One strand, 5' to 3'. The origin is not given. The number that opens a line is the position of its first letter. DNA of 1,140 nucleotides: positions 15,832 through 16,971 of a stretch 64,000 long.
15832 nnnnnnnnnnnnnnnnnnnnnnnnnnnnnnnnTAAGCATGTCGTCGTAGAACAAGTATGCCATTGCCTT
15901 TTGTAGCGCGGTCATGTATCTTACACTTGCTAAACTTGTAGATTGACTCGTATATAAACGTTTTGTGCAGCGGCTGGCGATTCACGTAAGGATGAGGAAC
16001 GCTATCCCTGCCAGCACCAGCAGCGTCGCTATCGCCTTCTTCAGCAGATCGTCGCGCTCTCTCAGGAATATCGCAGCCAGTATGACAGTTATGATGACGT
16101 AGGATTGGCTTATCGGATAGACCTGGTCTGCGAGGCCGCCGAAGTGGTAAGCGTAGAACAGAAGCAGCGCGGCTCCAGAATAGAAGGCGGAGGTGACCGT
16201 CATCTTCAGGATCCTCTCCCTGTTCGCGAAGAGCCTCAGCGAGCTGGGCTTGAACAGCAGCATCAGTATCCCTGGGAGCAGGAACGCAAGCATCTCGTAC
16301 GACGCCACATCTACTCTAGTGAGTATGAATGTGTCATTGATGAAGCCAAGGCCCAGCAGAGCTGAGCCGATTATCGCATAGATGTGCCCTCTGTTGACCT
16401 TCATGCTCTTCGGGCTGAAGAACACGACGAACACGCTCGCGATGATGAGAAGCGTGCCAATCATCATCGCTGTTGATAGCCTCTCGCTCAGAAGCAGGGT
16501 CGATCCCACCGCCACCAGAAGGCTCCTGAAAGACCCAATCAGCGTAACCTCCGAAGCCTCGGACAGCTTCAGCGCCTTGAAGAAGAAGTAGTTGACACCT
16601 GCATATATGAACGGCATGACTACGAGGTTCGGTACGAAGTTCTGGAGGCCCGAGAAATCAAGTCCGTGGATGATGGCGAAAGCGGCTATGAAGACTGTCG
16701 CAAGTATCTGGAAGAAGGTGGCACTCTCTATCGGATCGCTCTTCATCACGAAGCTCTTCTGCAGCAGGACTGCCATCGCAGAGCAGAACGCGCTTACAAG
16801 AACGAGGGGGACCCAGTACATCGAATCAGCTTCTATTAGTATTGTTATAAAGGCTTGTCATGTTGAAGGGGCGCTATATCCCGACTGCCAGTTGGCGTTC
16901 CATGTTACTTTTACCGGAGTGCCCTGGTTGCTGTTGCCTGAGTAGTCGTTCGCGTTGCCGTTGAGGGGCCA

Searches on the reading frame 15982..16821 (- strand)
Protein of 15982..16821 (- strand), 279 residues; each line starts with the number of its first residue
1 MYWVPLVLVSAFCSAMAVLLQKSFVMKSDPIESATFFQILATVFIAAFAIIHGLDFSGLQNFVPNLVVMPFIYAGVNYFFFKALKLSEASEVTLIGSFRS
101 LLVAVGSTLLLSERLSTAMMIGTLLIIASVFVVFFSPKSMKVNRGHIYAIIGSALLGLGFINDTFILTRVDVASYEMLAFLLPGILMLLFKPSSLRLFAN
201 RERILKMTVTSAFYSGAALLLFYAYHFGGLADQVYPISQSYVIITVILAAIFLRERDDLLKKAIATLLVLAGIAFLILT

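Call 82: search_protein_families(library=pfam, proteins=[window:15982-16821:-], max_evalue=0.01)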
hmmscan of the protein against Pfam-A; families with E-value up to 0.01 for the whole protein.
window:15982-16821:- (279 aa): 1 family
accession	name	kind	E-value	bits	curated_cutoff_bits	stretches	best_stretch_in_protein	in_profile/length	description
PF00892.27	EamA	-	7.2e-23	81.8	28.2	2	2-134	2-134/135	EamA-like transporter family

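Call 89: search_protein_families(library=padloc, proteins=[window:15982-16821:-], max_evalue=0.01)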
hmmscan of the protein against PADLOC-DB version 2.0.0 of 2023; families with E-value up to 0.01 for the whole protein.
window:15982-16821:- (279 aa): 0 families
